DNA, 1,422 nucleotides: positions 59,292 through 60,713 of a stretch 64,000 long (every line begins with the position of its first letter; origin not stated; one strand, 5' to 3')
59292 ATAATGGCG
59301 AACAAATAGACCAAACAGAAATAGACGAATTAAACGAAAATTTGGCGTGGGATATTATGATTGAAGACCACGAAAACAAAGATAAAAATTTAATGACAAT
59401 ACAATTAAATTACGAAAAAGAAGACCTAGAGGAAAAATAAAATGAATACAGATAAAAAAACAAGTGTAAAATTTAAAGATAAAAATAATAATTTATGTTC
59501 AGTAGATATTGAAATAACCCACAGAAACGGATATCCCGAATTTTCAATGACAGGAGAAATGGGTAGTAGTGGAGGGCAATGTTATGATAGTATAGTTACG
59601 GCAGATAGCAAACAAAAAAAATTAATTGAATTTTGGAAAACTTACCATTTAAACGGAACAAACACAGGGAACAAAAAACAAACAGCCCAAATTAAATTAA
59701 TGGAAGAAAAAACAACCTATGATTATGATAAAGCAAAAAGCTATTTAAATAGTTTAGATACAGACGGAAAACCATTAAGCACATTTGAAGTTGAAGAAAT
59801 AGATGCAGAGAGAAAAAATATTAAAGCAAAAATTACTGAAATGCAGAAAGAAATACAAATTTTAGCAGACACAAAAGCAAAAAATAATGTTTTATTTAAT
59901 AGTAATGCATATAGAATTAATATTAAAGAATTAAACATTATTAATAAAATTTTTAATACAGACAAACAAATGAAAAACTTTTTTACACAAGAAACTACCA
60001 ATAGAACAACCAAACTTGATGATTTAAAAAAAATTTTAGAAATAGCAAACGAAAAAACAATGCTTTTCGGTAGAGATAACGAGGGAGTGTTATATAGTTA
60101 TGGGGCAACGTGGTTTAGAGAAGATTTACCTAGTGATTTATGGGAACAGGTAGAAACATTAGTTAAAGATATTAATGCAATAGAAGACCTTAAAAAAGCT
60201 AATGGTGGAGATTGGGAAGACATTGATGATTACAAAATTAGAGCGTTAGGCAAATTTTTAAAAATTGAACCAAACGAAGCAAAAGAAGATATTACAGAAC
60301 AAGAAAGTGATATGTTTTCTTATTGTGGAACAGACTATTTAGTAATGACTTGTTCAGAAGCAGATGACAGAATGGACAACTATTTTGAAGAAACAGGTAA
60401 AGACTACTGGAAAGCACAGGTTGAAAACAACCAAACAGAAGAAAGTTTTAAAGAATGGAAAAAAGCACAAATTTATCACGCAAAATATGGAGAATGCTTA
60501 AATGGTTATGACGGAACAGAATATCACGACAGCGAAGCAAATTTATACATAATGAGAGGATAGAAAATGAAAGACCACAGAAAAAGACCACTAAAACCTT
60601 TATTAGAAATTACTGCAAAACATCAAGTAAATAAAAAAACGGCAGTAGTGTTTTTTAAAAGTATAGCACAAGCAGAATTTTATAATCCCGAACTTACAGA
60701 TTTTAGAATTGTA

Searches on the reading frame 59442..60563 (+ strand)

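Call 25: search_protein_families(library=phrogs, proteins=[window:59442-60563:+], max_evalue=0.01)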
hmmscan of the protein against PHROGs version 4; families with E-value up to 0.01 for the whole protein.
window:59442-60563:+ (373 aa): 0 families

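Call 26: search_protein_families(library=pfam, proteins=[window:59442-60563:+], max_evalue=0.01)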
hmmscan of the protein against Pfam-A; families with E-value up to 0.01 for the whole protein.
window:59442-60563:+ (373 aa): 1 family
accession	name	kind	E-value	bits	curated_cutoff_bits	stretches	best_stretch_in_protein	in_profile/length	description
PF15898.10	PRKG1_interact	-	0.0041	18.2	32.4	1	83-156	19-90/101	cGMP-dependent protein kinase interacting domain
